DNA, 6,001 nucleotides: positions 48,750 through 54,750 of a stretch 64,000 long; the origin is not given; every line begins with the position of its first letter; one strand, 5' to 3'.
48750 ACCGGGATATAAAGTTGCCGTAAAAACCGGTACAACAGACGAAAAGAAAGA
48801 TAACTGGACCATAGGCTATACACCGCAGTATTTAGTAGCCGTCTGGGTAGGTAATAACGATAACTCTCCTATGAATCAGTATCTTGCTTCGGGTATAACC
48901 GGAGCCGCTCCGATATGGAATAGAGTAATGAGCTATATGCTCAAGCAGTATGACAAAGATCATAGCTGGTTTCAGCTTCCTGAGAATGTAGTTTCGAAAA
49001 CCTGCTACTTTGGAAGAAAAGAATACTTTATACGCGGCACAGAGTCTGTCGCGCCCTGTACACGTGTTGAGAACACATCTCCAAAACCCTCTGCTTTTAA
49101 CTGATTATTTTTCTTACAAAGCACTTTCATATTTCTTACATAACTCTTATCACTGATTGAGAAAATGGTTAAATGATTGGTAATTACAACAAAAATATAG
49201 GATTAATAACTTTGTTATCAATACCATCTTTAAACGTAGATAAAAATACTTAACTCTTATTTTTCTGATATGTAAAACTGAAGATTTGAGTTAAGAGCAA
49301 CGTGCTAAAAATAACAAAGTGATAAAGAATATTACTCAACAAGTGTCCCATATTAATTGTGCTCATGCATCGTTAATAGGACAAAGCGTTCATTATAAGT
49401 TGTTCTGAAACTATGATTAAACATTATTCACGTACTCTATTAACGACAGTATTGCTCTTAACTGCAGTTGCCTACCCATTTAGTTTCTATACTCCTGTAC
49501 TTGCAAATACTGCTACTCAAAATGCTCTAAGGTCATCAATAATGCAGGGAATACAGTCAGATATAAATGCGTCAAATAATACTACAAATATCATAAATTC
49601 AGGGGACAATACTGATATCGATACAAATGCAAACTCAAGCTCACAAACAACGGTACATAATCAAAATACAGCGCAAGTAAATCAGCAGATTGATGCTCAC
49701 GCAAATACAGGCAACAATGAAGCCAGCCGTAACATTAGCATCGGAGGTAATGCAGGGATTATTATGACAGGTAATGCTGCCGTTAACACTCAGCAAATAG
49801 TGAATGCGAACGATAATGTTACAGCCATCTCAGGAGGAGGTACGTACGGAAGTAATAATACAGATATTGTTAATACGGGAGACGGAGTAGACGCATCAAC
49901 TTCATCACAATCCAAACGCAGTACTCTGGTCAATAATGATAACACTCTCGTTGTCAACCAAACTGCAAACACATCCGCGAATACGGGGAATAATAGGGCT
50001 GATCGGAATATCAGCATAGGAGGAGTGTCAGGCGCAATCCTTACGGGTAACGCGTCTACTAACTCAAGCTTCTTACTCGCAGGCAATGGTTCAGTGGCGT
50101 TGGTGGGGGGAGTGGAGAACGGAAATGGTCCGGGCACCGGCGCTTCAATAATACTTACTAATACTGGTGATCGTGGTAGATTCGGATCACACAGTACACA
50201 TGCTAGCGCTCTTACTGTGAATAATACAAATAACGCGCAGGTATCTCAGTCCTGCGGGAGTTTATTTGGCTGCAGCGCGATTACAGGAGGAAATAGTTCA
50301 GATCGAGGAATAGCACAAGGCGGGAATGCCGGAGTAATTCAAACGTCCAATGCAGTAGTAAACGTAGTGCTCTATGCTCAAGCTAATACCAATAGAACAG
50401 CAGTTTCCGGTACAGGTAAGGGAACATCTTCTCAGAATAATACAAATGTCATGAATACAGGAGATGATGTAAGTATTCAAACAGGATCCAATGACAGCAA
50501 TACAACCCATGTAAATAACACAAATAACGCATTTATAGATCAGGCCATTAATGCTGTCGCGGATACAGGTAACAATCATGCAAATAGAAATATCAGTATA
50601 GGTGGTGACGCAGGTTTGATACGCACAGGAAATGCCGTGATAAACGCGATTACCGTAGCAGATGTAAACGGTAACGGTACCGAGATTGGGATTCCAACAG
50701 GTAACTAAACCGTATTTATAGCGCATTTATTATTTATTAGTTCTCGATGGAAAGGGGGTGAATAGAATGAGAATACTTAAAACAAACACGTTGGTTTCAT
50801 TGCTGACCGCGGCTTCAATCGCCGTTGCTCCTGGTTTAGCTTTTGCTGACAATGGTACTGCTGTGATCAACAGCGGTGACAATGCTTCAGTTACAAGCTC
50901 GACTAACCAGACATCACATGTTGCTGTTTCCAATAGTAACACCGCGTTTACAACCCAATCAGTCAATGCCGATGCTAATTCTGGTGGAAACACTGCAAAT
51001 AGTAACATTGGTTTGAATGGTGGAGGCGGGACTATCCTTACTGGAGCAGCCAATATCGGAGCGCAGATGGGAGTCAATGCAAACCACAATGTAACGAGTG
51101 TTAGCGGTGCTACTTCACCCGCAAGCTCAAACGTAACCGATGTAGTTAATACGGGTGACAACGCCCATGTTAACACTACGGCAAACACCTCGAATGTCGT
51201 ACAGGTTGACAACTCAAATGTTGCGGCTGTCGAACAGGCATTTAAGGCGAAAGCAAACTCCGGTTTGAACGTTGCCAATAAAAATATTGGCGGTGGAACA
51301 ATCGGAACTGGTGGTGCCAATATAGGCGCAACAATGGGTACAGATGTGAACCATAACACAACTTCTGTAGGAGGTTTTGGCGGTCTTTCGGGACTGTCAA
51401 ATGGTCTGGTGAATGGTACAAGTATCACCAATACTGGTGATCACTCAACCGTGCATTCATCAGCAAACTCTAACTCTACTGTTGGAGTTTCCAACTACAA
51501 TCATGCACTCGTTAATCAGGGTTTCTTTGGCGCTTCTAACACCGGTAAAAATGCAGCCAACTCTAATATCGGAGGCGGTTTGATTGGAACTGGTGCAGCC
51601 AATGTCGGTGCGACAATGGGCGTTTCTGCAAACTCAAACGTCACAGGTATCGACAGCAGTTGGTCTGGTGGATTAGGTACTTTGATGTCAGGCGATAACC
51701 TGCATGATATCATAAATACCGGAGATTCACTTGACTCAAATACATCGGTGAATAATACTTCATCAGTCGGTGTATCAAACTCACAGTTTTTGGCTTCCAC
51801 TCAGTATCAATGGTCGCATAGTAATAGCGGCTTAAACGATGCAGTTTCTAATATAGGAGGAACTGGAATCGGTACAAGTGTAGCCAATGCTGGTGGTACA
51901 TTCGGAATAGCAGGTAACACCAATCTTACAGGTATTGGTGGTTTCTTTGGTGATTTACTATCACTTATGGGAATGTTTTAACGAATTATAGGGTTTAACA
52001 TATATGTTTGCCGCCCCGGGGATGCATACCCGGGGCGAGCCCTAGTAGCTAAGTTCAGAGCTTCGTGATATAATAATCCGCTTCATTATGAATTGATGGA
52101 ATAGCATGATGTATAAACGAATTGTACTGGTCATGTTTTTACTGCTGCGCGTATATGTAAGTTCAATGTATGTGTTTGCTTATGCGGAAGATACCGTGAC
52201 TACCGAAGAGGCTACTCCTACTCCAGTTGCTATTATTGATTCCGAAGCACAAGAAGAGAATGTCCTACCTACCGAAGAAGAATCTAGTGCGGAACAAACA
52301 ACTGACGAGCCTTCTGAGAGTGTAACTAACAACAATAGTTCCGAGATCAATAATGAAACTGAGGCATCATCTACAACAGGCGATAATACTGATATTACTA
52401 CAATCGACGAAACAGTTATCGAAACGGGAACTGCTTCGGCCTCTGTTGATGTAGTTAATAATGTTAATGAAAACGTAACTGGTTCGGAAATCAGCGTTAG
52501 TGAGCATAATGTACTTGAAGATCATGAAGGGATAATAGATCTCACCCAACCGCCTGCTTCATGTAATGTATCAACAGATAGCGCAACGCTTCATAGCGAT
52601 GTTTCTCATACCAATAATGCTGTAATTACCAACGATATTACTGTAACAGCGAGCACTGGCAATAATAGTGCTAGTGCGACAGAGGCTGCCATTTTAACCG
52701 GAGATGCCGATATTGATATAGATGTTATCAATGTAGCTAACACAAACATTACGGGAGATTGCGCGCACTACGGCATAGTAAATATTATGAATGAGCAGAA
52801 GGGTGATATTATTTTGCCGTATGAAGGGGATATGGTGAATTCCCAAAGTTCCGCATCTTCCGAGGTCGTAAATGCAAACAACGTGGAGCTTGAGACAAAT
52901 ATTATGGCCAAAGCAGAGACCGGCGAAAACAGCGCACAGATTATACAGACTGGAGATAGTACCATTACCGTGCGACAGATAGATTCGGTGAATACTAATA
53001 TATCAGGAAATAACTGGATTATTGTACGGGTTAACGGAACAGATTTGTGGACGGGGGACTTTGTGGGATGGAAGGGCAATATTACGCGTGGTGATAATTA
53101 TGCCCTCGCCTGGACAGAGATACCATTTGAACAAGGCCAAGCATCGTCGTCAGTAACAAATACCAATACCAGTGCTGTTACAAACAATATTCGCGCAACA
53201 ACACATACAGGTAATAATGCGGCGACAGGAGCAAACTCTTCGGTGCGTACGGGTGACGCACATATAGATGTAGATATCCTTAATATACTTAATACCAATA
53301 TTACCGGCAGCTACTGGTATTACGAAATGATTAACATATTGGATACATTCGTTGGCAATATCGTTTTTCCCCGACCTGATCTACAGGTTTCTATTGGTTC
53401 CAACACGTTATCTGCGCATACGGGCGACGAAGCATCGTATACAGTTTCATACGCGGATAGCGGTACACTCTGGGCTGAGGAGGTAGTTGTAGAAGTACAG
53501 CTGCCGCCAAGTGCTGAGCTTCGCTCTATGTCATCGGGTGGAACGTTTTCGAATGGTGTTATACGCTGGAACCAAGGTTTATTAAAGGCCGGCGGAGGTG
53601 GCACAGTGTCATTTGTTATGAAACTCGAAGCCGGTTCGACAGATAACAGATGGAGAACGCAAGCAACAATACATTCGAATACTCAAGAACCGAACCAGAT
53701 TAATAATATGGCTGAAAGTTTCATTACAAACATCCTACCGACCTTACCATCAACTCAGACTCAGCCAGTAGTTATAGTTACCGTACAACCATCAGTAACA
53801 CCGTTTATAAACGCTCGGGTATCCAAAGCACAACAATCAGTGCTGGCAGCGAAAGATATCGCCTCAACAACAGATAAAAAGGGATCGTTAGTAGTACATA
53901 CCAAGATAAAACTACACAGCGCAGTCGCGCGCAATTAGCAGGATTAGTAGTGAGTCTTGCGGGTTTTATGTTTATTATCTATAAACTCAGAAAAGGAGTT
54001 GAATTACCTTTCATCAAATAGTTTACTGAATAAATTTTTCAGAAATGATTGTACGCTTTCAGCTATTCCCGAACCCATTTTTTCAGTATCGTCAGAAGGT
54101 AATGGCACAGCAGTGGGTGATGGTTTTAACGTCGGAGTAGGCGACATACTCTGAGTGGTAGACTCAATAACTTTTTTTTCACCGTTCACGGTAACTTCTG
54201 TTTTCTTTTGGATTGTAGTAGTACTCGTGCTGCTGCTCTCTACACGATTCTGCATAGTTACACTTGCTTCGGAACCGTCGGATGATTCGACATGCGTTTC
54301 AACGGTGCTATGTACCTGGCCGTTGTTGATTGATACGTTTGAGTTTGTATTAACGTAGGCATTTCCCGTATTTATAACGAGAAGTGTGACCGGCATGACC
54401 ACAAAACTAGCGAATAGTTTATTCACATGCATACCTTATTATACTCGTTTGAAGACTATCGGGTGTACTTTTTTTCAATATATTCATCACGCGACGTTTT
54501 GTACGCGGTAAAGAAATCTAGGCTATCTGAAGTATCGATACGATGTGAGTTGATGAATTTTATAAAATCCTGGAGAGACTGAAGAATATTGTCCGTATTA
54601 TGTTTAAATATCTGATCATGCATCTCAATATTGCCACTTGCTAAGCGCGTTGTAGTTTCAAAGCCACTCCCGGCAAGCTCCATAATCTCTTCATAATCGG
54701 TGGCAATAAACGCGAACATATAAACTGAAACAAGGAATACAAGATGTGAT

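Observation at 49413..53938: Three adjacent paralogous secreted proteins built from ~95-aa Asn/Thr/Gly-rich repeats with a conserved xTG(N/G)NxA...TG(N/D)A core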

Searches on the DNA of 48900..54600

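Call 82: search_rna_families(source=window, start=48900, end=54600, threshold=evalue, max_evalue=1)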
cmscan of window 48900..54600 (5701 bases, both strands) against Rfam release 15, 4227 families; matches with E-value up to 1: 0.
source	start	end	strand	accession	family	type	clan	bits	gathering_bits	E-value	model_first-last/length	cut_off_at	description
